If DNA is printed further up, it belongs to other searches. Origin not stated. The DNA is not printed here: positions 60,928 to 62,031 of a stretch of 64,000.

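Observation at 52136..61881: Tandemly repeated cassette of a B12-radical-SAM enzyme followed by a class I methyltransferase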

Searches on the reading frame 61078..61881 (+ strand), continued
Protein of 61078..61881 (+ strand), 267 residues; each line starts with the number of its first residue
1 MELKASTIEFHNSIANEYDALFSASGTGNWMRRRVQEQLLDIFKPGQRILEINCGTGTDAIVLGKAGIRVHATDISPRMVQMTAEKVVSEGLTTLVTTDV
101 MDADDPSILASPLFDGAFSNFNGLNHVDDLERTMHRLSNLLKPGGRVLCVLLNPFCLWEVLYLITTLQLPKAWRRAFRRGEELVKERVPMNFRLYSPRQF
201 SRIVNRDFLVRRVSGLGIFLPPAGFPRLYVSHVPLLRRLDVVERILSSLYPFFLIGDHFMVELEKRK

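Call 22: search_protein_families(library=ncbifam, proteins=[L001:11580-12611:+, L003:7348-8400:+, L003:6575-7351:+, L003:5060-6562:+, L003:8538-10004:+, L003:10948-11907:-], max_evalue=0.001)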
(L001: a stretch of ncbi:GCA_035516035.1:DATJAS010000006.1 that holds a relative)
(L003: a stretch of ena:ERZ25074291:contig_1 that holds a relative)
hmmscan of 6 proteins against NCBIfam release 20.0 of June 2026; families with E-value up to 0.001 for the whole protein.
L001:11580-12611:+ (343 aa): 53 families (the best 25 are shown)
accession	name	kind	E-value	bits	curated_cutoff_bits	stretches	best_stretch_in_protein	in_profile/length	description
TIGR03961.1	rSAM_PTO1314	hypoth_equivalog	7.8e-22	78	306.05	1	26-181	31-183/332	PTO1314 family radical SAM protein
TIGR04545.1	rSAM_ahbD_hemeb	equivalog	1.1e-21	77.6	500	1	22-182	4-168/339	heme b synthase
NF045574.1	sacti_mat_StsB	exception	9e-20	70.9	625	1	17-176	95-256/466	StsB family radical SAM/SPASM domain sactipeptide maturase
TIGR03962.1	mycofact_rSAM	equivalog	1.6e-19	70.3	265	1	23-185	17-183/339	mycofactocin radical SAM maturase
TIGR04546.1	rSAM_ahbC_deAc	equivalog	7.1e-19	67.8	650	1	17-187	38-211/390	12,18-didecarboxysiroheme deacetylase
TIGR02668.1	moaA_archaeal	equivalog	1.1e-18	67.3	325.25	1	22-178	14-175/303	GTP 3',8-cyclase MoaA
TIGR04054.1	rSAM_NirJ1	equivalog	1.1e-18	67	650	1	9-187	27-208/387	putative heme d1 biosynthesis radical SAM protein NirJ1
TIGR04053.2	TIGR04053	equivalog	4.5e-18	65.6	395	1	19-327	9-335/366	TIGR04053 family radical SAM/SPASM domain-containing protein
TIGR04051.1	rSAM_NirJ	equivalog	5.5e-18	65.1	515.45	1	18-204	2-189/354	heme d1 biosynthesis radical SAM protein NirJ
TIGR04055.1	rSAM_NirJ2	equivalog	1.1e-17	64.5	500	1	24-182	6-167/326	putative heme d1 biosynthesis radical SAM protein NirJ2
TIGR04317.1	W_rSAM_matur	equivalog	3.1e-17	62.7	380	1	21-184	7-179/349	tungsten cofactor oxidoreductase radical SAM maturase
TIGR02666.1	moaA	equivalog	3.7e-17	62.3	284.05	1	23-180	15-184/336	GTP 3',8-cyclase MoaA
TIGR04251.1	SCM_rSAM_ScmF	equivalog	8.4e-17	61.6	400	1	16-210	2-203/353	SynChlorMet cassette radical SAM/SPASM protein ScmF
TIGR04303.1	GeoRSP_rSAM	equivalog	1.6e-16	60.8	400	1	24-314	11-285/325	GeoRSP system radical SAM/SPASM protein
TIGR04347.1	pseudo_SAM_Halo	equivalog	2.4e-16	60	525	1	17-190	37-213/390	TIGR04347 family pseudo-SAM/SPASM protein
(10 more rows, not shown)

L003:7348-8400:+ (350 aa): 62 families (the best 25 are shown)
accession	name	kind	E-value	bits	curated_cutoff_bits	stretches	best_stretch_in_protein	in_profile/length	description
TIGR03961.1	rSAM_PTO1314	hypoth_equivalog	3.8e-22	79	306.05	1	34-342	31-305/332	PTO1314 family radical SAM protein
TIGR04317.1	W_rSAM_matur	equivalog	2.8e-20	72.8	380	1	33-227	11-212/349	tungsten cofactor oxidoreductase radical SAM maturase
TIGR03913.1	rad_SAM_trio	equivalog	8.7e-19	67.2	591.75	1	33-340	26-326/477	GDL motif peptide-associated radical SAM/SPASM maturase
TIGR04054.1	rSAM_NirJ1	equivalog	2e-18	66.2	650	1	25-197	35-208/387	putative heme d1 biosynthesis radical SAM protein NirJ1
TIGR04545.1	rSAM_ahbD_hemeb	equivalog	4.4e-18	65.8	500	1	35-189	9-165/339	heme b synthase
TIGR04051.1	rSAM_NirJ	equivalog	1.5e-17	63.6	515.45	1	26-194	2-171/354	heme d1 biosynthesis radical SAM protein NirJ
TIGR04546.1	rSAM_ahbC_deAc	equivalog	2.3e-17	62.9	650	1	25-197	38-211/390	12,18-didecarboxysiroheme deacetylase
TIGR02666.1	moaA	equivalog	6.4e-17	61.5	284.05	1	35-307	19-288/336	GTP 3',8-cyclase MoaA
TIGR02109.1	PQQ_syn_pqqE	equivalog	4.6e-16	58.7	381.35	1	35-319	16-285/358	pyrroloquinoline quinone biosynthesis protein PqqE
TIGR04250.1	SCM_rSAM_ScmE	equivalog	7.1e-16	58.1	400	1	34-338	11-318/358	SynChlorMet cassette radical SAM/SPASM protein ScmE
TIGR04103.1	rSAM_nif11_3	equivalog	1.6e-15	56.7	725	1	35-325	14-298/412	nif11-class peptide radical SAM maturase 3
TIGR04055.1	rSAM_NirJ2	equivalog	2e-15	57.2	500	1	34-337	8-294/326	putative heme d1 biosynthesis radical SAM protein NirJ2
NF047865.1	rSAM_PapB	equivalog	5.9e-15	55.3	340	1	28-339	5-308/330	PapB family radical SAM/SPASM ranthipeptide maturase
NF033640.1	N_Twi_rSAM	subfamily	1.8e-14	53.7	170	2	30-250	115-349/398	twitch domain-containing radical SAM protein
TIGR02668.1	moaA_archaeal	equivalog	3.9e-14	52.3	325.25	1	34-208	18-198/303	GTP 3',8-cyclase MoaA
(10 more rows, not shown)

L003:6575-7351:+ (258 aa): 35 families (the best 25 are shown)
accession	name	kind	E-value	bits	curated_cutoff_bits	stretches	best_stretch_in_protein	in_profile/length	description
TIGR02072.1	BioC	equivalog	5.3e-18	65.7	184.95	1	63-178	16-131/244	malonyl-ACP O-methyltransferase BioC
NF001244.0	PRK00216.1-5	equivalog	2.2e-11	43.5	216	1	68-203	38-174/236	bifunctional demethylmenaquinone methyltransferase/2-methoxy-6-polyprenyl-1,4-benzoquinol methylase UbiE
NF045825.1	FAmtase_mtf2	equivalog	6e-11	42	400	1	79-196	58-173/248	fatty-acid O-methyltransferase Mtf2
NF045823.1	PthPhpthDimycoMt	equivalog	1.7e-10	40.5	300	1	80-181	67-168/256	phthiotriol/phenolphthiotriol dimycocerosates methyltransferase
TIGR01983.1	UbiG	equivalog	2.2e-10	40.2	102.95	1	70-178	40-150/228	bifunctional 2-polyprenyl-6-hydroxyphenol methylase/3-demethylubiquinol 3-O-methyltransferase UbiG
NF041536.1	ArsM_DUF2284_UU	exception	1.5e-09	36.7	575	1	78-187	75-188/459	arsenite methyltransferase/DUF2284 domain selenoprotein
NF045667.1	MTase_DVU1556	equivalog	1.8e-09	37.4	155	1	66-187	10-127/213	DVU_1556 family methyltransferase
TIGR01934.1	MenG_MenH_UbiE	subfamily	3.2e-09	36.4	158.35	1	68-185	29-147/223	ubiquinone/menaquinone biosynthesis methyltransferase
NF001453.0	PRK00312.1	equivalog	5.1e-09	36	188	1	69-159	71-161/217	protein-L-isoaspartate(D-aspartate) O-methyltransferase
NF007610.0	PRK10258.1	equivalog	1.1e-08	34.8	342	1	62-177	26-136/251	malonyl-ACP O-methyltransferase BioC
NF011527.0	PRK14968.1-1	equivalog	1.4e-08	34.7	242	1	75-162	30-109/192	putative methyltransferase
NF043040.1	corrin_prot_MT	hypoth_equivalog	3.4e-08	33.2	180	1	71-182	35-150/216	corrinoid protein-associated methyltransferase CpaM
NF011530.0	PRK14968.1-4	equivalog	2.3e-07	30.4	243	1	74-159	34-112/202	putative methyltransferase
NF001242.0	PRK00216.1-3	equivalog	2.7e-07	30.2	351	1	68-181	58-177/258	bifunctional demethylmenaquinone methyltransferase/2-methoxy-6-polyprenyl-1,4-benzoquinol methylase UbiE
NF047649.1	MTase_UXPK_star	exception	4.2e-07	29.3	460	1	82-205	80-206/283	methyltransferase/UXPK-star double selenoprotein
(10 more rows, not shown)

L003:5060-6562:+ (500 aa): 20 families
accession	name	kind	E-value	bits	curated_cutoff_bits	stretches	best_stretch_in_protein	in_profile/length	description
TIGR03471.1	HpnJ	equivalog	1.6e-32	113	577.6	1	50-402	59-393/472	hopanoid biosynthesis associated radical SAM protein HpnJ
TIGR02026.1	BchE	equivalog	5.8e-31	107.9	481.35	1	19-358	22-359/497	magnesium-protoporphyrin IX monomethyl ester anaerobic oxidative cyclase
TIGR04479.1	bcpD_PhpK_rSAM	subfamily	1.7e-29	102.6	600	1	49-360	101-405/504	PhpK family radical SAM P-methyltransferase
NF050148.1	rSAM_ApyD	equivalog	2.7e-26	92.2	750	1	75-360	90-362/645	RiPP biosynthesis radical SAM protein ApyD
TIGR03975.1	rSAM_ocin_1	subfamily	1.7e-23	83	281.85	1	49-384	119-449/606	RiPP maturation radical SAM C-methyltransferase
NF038361.1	rSAM_Sden_1168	equivalog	9.4e-21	74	575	1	55-406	137-484/560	Sden_1168 family B12-binding radical SAM P-methyltransferase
TIGR04013.1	B12_SAM_MJ_1487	hypoth_equivalog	3.4e-20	72.2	251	2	285-387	255-350/382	TIGR04013 family B12-binding domain/radical SAM domain-containing protein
TIGR04385.1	B12_rSAM_cofa1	equivalog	1.8e-16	60.4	450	1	21-360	22-360/438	B12 lower ligand biosynthesis radical SAM protein BzaD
NF040546.1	rSAM_CUAEP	equivalog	1.8e-16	59.9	500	1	62-378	51-357/468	CUAEP/CCAEP-tail radical SAM (seleno)protein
TIGR04072.2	rSAM_ladder_B12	equivalog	3e-16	59.1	360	1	81-359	92-344/443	lipid biosynthesis B12-binding/radical SAM protein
TIGR04190.1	B12_SAM_Ta0216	equivalog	2.8e-15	55.9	500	1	70-403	91-433/554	TIGR04190 family B12-binding domain/radical SAM domain protein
TIGR04014.1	B12_SAM_MJ_0865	equivalog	2.9e-15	56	360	1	91-357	71-329/434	methyl-coenzyme M reductase glutamine C-methyltransferase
NF040542.1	rSAM_RCCLKC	equivalog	4.1e-14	52.6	450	1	73-389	63-377/423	arsinothricin biosynthesis radical SAM protein ArsL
TIGR04367.1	HpnR_B12_rSAM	equivalog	1.2e-11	43.9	650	1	74-315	76-306/490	hopanoid C-3 methylase HpnR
NF033070.1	rSAM_AprD4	equivalog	3.1e-10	39.5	500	1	193-362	197-364/456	AprD4 family radical SAM diol-dehydratase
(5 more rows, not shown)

L003:8538-10004:+ (488 aa): 29 families (the best 25 are shown)
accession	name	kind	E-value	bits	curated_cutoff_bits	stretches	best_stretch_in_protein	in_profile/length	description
TIGR02026.1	BchE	equivalog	7.7e-45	153.7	481.35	1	22-401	17-392/497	magnesium-protoporphyrin IX monomethyl ester anaerobic oxidative cyclase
TIGR03471.1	HpnJ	equivalog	1e-39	136.8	577.6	1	114-401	108-392/472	hopanoid biosynthesis associated radical SAM protein HpnJ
NF050148.1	rSAM_ApyD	equivalog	2.4e-34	118.7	750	1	125-404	127-401/645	RiPP biosynthesis radical SAM protein ApyD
TIGR04479.1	bcpD_PhpK_rSAM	subfamily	7.1e-34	117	600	1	114-376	159-411/504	PhpK family radical SAM P-methyltransferase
TIGR04072.2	rSAM_ladder_B12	equivalog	3.4e-33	114.9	360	1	21-374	10-349/443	lipid biosynthesis B12-binding/radical SAM protein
TIGR04013.1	B12_SAM_MJ_1487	hypoth_equivalog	7.2e-31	107.4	251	1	87-405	54-366/382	TIGR04013 family B12-binding domain/radical SAM domain-containing protein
TIGR04014.1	B12_SAM_MJ_0865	equivalog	4.4e-30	104.8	360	1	89-445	58-410/434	methyl-coenzyme M reductase glutamine C-methyltransferase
NF038361.1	rSAM_Sden_1168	equivalog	5.3e-30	104.5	575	1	125-396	199-473/560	Sden_1168 family B12-binding radical SAM P-methyltransferase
TIGR03975.1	rSAM_ocin_1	subfamily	2.9e-29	102.1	281.85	1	125-374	182-430/606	RiPP maturation radical SAM C-methyltransferase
TIGR04385.1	B12_rSAM_cofa1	equivalog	8.3e-27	94.5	450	1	125-379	123-367/438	B12 lower ligand biosynthesis radical SAM protein BzaD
TIGR04295.1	B12_rSAM_oligo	hypoth_equivalog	5e-25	88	400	1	23-374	21-359/422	TIGR04295 family B12-binding domain-containing radical SAM protein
TIGR04367.1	HpnR_B12_rSAM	equivalog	6.4e-24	84.3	650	1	27-453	22-430/490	hopanoid C-3 methylase HpnR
NF033070.1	rSAM_AprD4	equivalog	1.5e-23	83.4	500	1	26-394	41-388/456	AprD4 family radical SAM diol-dehydratase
NF040546.1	rSAM_CUAEP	equivalog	5.2e-20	71.6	500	1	117-372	91-339/468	CUAEP/CCAEP-tail radical SAM (seleno)protein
NF040542.1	rSAM_RCCLKC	equivalog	2.2e-17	63.3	450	1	93-370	66-346/423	arsinothricin biosynthesis radical SAM protein ArsL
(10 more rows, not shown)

L003:10948-11907:- (319 aa): 0 families

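Call 42: predict_structure(alignment_id=A1)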
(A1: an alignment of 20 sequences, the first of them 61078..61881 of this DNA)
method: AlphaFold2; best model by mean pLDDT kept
length: 267 residues; sequences in the alignment: 20
mean_pLDDT: 90.3   pTM: 0.89
mean pLDDT of the five models: 90.3, 90.1, 88.2, 88.1, 88.1
residues with pLDDT >= 90: 172; 70-90: 82; 50-70: 12; < 50: 1
segments of 3 or more residues with pLDDT < 50: none
pLDDT, mean of each block of 10 residues (from residue 1): 82 87 82 95 98 96 98 97 98 98 89 92 89 96 98 88 89 76 57 89 97 94 83 91 92 92 97
secondary structure, 60 per line:
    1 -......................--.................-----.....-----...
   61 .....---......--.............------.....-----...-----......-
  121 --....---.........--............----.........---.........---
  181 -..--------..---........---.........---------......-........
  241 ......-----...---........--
elements in order: H2-23 H26-42 E48-52 H58-65 E69-74 H77-89 E96-100 E114-119 H123-126 H130-138 E141-152 H157-165 H169-177 H197-204 E208-216 H226-231 H233-246 E258-265

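Call 46: fold_search(model_id=the predicted structure, library=pdb)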
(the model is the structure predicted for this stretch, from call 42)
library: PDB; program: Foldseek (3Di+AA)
matches with E <= 10: 1958; with E <= 0.001: 1659
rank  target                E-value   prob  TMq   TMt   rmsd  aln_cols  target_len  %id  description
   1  2avn_A                1.0e-18  1.00  0.78  0.84   3.5       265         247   18  CRYSTAL STRUCTURE OF A UBIQUINONE/MENAQUINONE BIOSYNTHESIS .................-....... PROTEIN (TM1389) FROM THERMOTOGA  (released 2005-10-18)
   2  8joz_A                5.0e-17  1.00  0.77  0.80   3.3       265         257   19  Crystal structure of CmoM from E. coli complexed with sinefungin and cellularly expressed tRNA Ser (released 2023-08-30)
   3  4htf_A                1.3e-16  1.00  0.69  0.75   3.6       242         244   18  Crystal structure of S-adenosylmethionine-dependent methyltransferase from Escherichia coli in complex with S-adenosyl (released 2012-11-21)
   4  4pne_A                4.8e-15  1.00  0.57  0.57   9.7       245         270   17  Crystal Structure of the [4+2]-Cyclase SpnF (released 2015-02-18)
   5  3bus_A                7.2e-15  1.00  0.55  0.59   7.9       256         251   20  Crystal Structure of RebM (released 2008-03-25)
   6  4htf_B                8.9e-15  1.00  0.70  0.75   3.8       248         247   15  Crystal structure of S-adenosylmethionine-dependent methyltransferase from Escherichia coli in complex with S-adenosyl (released 2012-11-21)
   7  3bus_B                1.1e-14  1.00  0.58  0.64   7.6       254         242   19  Crystal Structure of RebM (released 2008-03-25)
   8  3d2l_C                1.2e-14  1.00  0.61  0.67   6.3       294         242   20  Crystal structure of SAM-dependent methyltransferase (ZP_00538691.1) from EXIGUOBACTERIUM SP. 255-15 at 1.90 A resolut (released 2008-05-20)
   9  6uv6_C                1.2e-14  1.00  0.59  0.60   7.9       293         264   17  AtmM with bound rebeccamycin analogue (released 2020-11-25)
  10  5gm1_E                1.7e-14  1.00  0.56  0.53   9.8       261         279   22  Crystal structure of methyltransferase TleD complexed with SAH (released 2016-09-28)
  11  3l8d                  1.9e-14  1.00  0.60  0.77   5.0       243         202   17  Crystal structure of methyltransferase from Bacillus Thuringiensis (released 2010-01-12)
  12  4pne_B                2.4e-14  1.00  0.56  0.55   8.9       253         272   17  Crystal Structure of the [4+2]-Cyclase SpnF (released 2015-02-18)
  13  5gm2_M                2.4e-14  1.00  0.56  0.57   8.7       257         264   21  Crystal structure of methyltransferase TleD complexed with SAH and teleocidin A1 (released 2016-09-28)
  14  6uvq_A                2.8e-14  1.00  0.55  0.57   9.0       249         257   16  Crystal structure of Apo AtmM (released 2020-11-25)
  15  3d2l_A                3.2e-14  1.00  0.61  0.68   6.3       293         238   20  Crystal structure of SAM-dependent methyltransferase (ZP_00538691.1) from EXIGUOBACTERIUM SP. 255-15 at 1.90 A resolut (released 2008-05-20)
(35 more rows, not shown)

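Call 48: search_protein_families(library=pfam, proteins=[L074:2914-3915:-, L046:4125-5438:-, L007:8021-8983:+, L059:11789-13057:-, L050:18748-20415:-, L059:6623-7420:+], max_evalue=0.01)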
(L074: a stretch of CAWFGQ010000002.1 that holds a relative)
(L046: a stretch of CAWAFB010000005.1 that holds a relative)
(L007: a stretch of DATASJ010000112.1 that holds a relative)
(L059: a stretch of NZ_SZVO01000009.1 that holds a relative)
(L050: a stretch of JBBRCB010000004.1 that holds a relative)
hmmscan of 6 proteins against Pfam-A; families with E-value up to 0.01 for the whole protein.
L074:2914-3915:- (333 aa): 5 families
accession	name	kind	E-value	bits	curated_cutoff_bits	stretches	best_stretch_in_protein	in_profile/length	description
PF07475.17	Hpr_kinase_C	-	5.9e-08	32.9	33.3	1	140-189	9-58/171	HPr Serine kinase C-terminal domain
PF13555.12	AAA_29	-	0.0011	19.1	27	1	145-165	17-38/61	P-loop containing region of AAA domain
PF13521.12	AAA_28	-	0.0038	17.9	27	1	153-219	3-62/164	AAA domain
PF13238.12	AAA_18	-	0.0046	17.8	29.4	1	153-178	2-28/128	AAA domain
PF13191.12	AAA_16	-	0.0094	16.9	32.6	0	150-289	25-124/167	AAA ATPase domain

L046:4125-5438:- (437 aa): 1 family
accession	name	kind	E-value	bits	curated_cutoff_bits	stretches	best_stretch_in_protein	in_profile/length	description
PF14907.12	NTP_transf_5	-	6.8e-33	114.7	31.2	1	39-281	2-227/249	Uncharacterised nucleotidyltransferase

L007:8021-8983:+ (320 aa): 9 families
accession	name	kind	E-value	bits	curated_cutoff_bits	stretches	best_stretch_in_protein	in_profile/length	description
PF08241.18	Methyltransf_11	-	1.7e-16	61.1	21.2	1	128-222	1-95/95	Methyltransferase domain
PF13649.12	Methyltransf_25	-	4.9e-13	50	27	1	127-218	1-97/97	Methyltransferase domain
PF13489.12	Methyltransf_23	-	4.7e-10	39.9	27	1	114-225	13-119/164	Methyltransferase domain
PF13847.12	Methyltransf_31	-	3.8e-09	36.8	27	1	124-225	4-112/145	Methyltransferase domain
PF01209.24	Ubie_methyltran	-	1.6e-08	34.6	20.1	1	122-225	46-154/233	ubiE/COQ5 methyltransferase family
PF08242.18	Methyltransf_12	-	4.8e-07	30.9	30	1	128-219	1-97/98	Methyltransferase domain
PF05148.21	Methyltransf_8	-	3.3e-06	27.6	27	1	176-240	111-172/219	Hypothetical methyltransferase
PF07021.18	MetW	-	0.0063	16.6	21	0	117-214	7-102/193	Methionine biosynthesis protein MetW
PF03141.22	Methyltransf_29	-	0.0084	15.2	23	0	179-239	173-235/506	Putative S-adenosyl-L-methionine-dependent methyltransferase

L059:11789-13057:- (422 aa): 1 family
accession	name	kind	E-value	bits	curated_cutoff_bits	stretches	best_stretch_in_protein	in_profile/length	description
PF04932.20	Wzy_C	-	4.7e-16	59.4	31.7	1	201-354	2-149/149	O-Antigen ligase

L050:18748-20415:- (555 aa): 0 families

L059:6623-7420:+ (265 aa): 17 families
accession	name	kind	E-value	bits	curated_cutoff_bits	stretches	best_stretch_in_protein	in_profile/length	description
PF13847.12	Methyltransf_31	-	4.5e-17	62.5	27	1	90-196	3-114/145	Methyltransferase domain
PF13649.12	Methyltransf_25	-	3.3e-14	53.8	27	1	94-185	1-97/97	Methyltransferase domain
PF08241.18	Methyltransf_11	-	3.5e-13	50.5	21.2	1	95-187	1-93/95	Methyltransferase domain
PF13489.12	Methyltransf_23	-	1.9e-12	47.6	27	1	72-193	3-120/164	Methyltransferase domain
PF08242.18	Methyltransf_12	-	1e-11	45.9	30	1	95-185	1-96/98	Methyltransferase domain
PF05175.20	MTS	-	2.5e-07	30.9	23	1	83-198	25-147/170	Methyltransferase small domain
PF13679.12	Methyltransf_32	-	6.9e-06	26.5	27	1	78-145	13-84/143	Methyltransferase domain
PF07021.18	MetW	-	5.7e-05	23.3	21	1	92-176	15-97/193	Methionine biosynthesis protein MetW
PF08003.17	Methyltransf_9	-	6.3e-05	22.5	23.8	1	77-225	103-245/315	Protein of unknown function (DUF1698)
PF01728.25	FtsJ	-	6.4e-05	23.4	24.1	1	90-177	21-112/181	FtsJ-like methyltransferase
PF01209.24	Ubie_methyltran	-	9.2e-05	22.3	20.1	1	80-194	38-156/233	ubiE/COQ5 methyltransferase family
PF06325.19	PrmA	-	0.00014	21.9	22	1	90-159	163-231/296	Ribosomal protein L11 methyltransferase (PrmA)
PF03291.22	mRNA_G-N7_MeTrfase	-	0.0015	18.2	26.6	1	79-137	50-106/315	mRNA (guanine-N(7))-methyltransferase domain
PF02353.26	CMAS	-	0.0046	16.7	27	1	93-145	65-117/273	Mycolic acid cyclopropane synthetase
PF02390.23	Methyltransf_4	-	0.0054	16.7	24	0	94-135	5-47/173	Putative methyltransferase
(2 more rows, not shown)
